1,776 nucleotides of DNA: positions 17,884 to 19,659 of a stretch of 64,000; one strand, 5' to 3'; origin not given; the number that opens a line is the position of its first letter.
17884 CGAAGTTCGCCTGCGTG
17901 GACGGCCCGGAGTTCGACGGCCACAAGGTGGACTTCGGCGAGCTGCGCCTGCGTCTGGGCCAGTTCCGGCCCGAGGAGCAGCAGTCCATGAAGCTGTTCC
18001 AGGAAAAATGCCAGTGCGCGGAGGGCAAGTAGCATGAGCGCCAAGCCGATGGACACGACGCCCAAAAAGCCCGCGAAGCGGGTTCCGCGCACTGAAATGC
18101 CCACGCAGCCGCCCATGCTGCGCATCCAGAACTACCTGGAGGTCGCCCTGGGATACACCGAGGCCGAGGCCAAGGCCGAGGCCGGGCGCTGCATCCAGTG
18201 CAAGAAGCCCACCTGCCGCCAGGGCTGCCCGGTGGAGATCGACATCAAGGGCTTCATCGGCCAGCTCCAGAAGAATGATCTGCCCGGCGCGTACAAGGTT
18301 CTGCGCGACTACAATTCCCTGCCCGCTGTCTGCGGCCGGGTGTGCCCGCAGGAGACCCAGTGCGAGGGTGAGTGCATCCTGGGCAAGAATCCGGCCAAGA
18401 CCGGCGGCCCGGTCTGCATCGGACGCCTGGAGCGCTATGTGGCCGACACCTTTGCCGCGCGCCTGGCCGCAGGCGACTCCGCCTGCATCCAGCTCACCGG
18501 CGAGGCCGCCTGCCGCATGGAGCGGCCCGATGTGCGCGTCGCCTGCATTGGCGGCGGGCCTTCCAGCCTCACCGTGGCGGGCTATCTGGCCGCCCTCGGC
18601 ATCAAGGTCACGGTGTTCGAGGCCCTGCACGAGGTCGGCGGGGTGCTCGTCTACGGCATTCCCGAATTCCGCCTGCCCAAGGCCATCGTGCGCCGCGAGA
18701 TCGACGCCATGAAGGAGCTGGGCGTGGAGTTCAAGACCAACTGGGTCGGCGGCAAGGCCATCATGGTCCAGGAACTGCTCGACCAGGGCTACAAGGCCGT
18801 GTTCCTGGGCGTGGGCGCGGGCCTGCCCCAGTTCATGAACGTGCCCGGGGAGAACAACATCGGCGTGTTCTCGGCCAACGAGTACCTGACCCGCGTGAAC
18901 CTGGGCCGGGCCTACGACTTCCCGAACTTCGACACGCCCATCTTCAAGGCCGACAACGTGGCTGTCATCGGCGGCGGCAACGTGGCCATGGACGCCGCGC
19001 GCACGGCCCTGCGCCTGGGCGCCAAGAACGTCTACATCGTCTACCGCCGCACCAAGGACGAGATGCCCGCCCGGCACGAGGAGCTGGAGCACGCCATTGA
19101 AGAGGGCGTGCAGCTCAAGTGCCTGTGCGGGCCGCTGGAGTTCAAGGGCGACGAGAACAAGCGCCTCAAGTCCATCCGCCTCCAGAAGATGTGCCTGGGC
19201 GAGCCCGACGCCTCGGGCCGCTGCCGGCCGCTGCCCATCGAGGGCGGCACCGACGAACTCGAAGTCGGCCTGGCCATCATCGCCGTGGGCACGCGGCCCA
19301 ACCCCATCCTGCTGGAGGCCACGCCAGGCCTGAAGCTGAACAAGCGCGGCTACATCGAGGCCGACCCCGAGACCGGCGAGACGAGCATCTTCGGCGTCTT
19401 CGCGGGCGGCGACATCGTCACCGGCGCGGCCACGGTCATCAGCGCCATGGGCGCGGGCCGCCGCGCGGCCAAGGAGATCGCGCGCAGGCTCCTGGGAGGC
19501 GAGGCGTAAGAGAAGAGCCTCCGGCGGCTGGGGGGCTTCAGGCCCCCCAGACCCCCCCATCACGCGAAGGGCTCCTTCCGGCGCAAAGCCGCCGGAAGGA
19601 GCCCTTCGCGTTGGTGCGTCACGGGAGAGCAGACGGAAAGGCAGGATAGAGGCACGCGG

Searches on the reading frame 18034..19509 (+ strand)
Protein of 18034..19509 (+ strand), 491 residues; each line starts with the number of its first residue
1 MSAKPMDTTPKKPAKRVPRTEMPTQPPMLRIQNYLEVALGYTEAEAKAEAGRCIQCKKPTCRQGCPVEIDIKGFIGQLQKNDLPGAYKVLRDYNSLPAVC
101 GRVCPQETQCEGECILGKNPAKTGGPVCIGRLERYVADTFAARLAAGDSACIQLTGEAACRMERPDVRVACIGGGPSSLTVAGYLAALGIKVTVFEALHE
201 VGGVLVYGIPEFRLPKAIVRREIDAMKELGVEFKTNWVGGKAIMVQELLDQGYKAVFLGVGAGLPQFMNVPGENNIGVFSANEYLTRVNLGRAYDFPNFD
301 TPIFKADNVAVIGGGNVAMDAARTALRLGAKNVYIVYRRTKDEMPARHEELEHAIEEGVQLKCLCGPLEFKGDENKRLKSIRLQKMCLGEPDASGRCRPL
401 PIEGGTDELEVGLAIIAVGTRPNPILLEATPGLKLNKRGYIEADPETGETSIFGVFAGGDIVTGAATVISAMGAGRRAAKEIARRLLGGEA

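Call 48: search_protein_families(library=pfam, proteins=[window:18034-19509:+], max_evalue=0.001)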
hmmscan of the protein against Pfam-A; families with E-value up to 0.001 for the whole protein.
window:18034-19509:+ (491 aa): 7 families
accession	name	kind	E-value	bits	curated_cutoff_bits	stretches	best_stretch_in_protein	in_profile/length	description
PF14691.11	Fer4_20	-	7.1e-40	135.8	25.8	1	30-142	1-110/113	Dihydroprymidine dehydrogenase domain II, 4Fe-4S cluster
PF07992.20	Pyr_redox_2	-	2.2e-33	116.3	26.1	2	168-475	2-291/291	Pyridine nucleotide-disulphide oxidoreductase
PF00070.33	Pyr_redox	-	2.2e-13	51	22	2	308-384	1-80/82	Pyridine nucleotide-disulphide oxidoreductase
PF13738.12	Pyr_redox_3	-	5.1e-09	36.2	30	1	303-342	161-199/305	Pyridine nucleotide-disulphide oxidoreductase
PF01262.27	AlaDh_PNT_C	-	4.9e-06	26.6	23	1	305-339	27-60/214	Alanine dehydrogenase/PNT, C-terminal domain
PF01946.23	Thi4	-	0.00011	21.9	26.2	1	168-234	19-85/235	Thi4 family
PF13450.12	NAD_binding_8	-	0.00018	22.1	21.9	1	172-203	2-33/68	NAD(P)-binding Rossmann-like domain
